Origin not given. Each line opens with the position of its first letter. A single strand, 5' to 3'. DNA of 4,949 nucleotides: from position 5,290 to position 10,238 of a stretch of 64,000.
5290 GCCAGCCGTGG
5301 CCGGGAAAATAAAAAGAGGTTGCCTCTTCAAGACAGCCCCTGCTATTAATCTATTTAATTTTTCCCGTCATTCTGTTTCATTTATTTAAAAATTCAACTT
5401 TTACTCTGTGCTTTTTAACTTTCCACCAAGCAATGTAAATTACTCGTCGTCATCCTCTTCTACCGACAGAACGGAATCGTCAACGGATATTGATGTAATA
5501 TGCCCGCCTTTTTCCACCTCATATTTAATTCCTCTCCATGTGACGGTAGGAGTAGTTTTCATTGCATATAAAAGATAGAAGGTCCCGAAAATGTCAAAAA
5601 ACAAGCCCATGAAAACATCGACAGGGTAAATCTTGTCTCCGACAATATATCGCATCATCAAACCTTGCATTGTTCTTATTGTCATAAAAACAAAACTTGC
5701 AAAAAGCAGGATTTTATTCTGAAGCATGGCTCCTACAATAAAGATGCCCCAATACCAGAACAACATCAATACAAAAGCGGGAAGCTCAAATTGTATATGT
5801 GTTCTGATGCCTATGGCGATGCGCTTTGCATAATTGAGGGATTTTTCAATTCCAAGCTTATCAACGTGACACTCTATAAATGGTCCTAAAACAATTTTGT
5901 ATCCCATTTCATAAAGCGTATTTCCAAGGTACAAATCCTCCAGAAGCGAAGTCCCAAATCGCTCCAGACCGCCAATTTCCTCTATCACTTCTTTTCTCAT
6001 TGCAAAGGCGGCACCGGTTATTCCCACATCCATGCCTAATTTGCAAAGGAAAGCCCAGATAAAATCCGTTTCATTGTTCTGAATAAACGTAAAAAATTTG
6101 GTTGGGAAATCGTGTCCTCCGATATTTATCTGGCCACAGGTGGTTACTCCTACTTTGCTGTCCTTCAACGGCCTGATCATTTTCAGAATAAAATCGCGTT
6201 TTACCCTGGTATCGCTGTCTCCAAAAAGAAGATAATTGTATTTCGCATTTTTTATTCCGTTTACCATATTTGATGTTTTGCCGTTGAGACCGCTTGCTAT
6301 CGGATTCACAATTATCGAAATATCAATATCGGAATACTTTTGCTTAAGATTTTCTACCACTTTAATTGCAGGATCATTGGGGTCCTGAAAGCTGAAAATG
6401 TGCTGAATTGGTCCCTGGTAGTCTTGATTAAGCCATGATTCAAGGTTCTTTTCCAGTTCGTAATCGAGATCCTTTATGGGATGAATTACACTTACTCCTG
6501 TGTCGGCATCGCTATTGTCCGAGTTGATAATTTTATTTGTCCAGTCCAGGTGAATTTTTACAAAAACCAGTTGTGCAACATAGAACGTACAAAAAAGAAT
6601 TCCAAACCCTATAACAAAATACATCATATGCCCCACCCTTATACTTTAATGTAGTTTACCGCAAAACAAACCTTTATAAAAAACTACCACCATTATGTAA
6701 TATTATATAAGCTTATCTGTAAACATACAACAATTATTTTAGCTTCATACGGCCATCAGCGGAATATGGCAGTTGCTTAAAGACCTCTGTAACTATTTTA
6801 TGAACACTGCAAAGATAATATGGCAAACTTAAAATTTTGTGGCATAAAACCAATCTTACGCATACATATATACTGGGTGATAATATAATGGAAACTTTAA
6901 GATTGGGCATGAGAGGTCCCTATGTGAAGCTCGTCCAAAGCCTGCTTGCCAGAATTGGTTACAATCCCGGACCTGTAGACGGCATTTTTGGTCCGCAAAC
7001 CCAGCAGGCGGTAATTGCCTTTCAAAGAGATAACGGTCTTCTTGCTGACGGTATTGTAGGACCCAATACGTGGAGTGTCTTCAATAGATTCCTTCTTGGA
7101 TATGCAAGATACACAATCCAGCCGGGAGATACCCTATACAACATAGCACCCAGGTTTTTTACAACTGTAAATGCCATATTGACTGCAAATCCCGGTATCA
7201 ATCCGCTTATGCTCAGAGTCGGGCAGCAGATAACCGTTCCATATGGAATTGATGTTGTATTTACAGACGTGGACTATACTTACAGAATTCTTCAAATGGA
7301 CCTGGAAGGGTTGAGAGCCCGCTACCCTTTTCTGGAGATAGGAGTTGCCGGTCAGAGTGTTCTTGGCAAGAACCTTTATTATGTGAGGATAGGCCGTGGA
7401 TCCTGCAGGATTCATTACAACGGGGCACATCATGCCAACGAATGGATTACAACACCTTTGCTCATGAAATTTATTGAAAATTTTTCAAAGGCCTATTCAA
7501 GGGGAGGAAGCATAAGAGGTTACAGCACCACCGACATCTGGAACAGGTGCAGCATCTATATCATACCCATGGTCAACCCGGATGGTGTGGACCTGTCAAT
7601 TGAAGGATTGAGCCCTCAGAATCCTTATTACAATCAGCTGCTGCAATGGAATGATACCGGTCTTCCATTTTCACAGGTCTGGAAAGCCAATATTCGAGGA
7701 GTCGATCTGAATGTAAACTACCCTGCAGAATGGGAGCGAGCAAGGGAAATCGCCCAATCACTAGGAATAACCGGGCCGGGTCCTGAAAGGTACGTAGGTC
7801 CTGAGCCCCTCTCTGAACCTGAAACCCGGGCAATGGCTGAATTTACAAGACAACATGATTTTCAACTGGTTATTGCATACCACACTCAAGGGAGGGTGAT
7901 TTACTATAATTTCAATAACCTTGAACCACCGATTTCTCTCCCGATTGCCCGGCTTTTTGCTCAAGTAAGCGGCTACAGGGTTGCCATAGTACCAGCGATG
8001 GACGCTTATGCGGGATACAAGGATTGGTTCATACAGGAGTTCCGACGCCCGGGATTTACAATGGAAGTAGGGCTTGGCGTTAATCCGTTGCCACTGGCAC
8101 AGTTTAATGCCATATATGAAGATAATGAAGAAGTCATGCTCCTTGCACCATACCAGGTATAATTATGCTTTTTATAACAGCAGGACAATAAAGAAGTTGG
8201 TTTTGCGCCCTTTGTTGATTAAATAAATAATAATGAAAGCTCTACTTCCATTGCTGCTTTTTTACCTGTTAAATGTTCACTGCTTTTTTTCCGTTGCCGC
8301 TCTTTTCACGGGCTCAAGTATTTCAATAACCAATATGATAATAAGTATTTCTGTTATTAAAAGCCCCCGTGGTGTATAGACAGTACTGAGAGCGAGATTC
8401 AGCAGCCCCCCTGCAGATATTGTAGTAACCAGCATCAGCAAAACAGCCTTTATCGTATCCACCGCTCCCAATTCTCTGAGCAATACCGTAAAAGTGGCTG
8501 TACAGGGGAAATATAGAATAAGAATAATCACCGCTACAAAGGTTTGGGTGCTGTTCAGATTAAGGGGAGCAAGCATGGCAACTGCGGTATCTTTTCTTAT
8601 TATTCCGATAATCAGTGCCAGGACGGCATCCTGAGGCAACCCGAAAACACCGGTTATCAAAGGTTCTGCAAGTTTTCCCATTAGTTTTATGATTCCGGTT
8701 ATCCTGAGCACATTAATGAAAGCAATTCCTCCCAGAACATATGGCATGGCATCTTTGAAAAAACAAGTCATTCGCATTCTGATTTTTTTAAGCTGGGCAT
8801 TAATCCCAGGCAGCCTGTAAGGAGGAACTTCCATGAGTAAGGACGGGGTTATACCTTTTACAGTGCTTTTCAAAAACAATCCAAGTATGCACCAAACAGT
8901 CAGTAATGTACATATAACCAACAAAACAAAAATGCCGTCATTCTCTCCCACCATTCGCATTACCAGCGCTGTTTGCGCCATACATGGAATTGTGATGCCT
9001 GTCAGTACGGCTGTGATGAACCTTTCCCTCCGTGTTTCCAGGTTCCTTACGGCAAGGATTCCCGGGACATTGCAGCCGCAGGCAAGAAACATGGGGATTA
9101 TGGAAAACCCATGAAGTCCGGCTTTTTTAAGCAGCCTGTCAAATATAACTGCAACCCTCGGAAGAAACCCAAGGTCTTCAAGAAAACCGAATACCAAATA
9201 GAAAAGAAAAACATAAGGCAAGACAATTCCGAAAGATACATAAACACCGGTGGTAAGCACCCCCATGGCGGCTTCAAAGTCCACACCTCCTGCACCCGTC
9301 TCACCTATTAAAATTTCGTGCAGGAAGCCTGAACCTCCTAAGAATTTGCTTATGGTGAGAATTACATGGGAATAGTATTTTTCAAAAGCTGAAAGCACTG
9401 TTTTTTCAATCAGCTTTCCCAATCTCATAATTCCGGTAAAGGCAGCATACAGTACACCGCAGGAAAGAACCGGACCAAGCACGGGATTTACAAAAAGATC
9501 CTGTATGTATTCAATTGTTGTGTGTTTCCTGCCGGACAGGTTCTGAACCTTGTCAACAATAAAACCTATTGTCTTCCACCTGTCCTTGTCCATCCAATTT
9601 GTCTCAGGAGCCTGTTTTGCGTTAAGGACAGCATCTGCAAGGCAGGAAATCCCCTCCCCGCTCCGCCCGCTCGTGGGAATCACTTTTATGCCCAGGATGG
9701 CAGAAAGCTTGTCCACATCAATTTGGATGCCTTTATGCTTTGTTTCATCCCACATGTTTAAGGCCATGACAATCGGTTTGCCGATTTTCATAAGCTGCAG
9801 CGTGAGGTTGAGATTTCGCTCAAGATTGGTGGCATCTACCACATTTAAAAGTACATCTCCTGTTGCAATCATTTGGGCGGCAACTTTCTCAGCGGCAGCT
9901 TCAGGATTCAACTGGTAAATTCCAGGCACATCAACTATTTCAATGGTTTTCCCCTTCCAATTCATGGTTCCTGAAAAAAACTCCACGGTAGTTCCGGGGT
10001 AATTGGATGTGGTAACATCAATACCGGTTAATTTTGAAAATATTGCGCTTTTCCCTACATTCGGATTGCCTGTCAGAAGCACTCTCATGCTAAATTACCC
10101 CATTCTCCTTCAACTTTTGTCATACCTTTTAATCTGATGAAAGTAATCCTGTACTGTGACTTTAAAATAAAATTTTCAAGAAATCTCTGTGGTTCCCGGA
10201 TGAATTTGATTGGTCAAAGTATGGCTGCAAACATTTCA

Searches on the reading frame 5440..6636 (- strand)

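Call 54: search_protein_families(library=pfam, proteins=[window:5440-6636:-], max_evalue=0.0001)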
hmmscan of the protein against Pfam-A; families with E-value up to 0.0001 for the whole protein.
window:5440-6636:- (398 aa): 4 families
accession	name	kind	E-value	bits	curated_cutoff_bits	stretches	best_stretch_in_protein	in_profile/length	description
PF13506.12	Glyco_transf_21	-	1.6e-23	83.5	21.7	1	105-252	4-148/174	Glycosyl transferase family 21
PF13641.12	Glyco_tranf_2_3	-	2.9e-15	57.4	27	1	61-250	16-203/230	Glycosyltransferase like family 2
PF13632.12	Glyco_trans_2_3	-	6.4e-13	49.4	27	1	138-318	4-189/198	Glycosyl transferase family group 2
PF00535.33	Glycos_transf_2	-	1.1e-10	42.1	23.3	1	60-221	12-167/168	Glycosyl transferase family 2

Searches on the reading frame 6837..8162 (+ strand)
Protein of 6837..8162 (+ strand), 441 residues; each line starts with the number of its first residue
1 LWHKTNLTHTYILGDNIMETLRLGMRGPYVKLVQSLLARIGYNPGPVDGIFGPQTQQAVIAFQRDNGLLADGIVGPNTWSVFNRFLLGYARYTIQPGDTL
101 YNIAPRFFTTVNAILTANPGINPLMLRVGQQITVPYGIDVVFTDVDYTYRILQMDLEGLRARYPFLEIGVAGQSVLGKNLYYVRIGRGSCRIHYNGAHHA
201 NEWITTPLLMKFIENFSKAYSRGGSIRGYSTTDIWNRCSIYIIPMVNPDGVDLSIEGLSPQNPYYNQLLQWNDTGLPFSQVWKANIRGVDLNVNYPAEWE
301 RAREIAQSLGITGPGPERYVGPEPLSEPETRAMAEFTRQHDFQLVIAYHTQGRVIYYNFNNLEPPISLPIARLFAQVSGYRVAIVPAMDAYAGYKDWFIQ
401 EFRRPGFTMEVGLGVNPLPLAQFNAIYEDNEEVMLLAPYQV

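Call 54: search_protein_families(library=pfam, proteins=[window:6837-8162:+], max_evalue=0.0001)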
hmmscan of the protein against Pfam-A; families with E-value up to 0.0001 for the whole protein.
window:6837-8162:+ (441 aa): 5 families
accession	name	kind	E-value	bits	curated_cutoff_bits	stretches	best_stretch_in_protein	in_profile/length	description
PF00246.29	Peptidase_M14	-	2.5e-36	126.2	21.6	1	156-361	5-194/286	Zinc carboxypeptidase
PF01471.23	PG_binding_1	-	3.9e-21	75.4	23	1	26-80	1-55/57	Putative peptidoglycan binding domain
PF01476.26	LysM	-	1.1e-12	48.2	20.9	1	92-135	1-43/43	LysM domain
PF23457.1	LysM2_NFP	-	5.9e-07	29.9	36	1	91-135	7-54/56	NFP LysM2 domain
PF09374.15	PG_binding_3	-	6.8e-05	23.4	24.6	0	30-63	3-36/76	Predicted Peptidoglycan domain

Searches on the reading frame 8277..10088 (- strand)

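Call 54: search_protein_families(library=pfam, proteins=[window:8277-10088:-], max_evalue=0.0001)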
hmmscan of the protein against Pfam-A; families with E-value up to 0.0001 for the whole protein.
window:8277-10088:- (603 aa): 4 families
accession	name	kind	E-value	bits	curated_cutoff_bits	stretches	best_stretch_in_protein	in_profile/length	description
PF02421.24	FeoB_N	-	1.3e-52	177.9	27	1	2-153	2-155/156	Ferrous iron transport protein B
PF07670.19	Gate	-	1.1e-29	103.4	29.6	2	289-381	4-102/104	Nucleoside recognition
PF01926.29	MMR_HSR1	-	1.3e-20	74.1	21.9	1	2-111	1-112/113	50S ribosome-binding GTPase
PF07664.17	FeoB_C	-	7.6e-08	32.4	26.6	1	390-436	3-51/54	Ferrous iron transport protein B C terminus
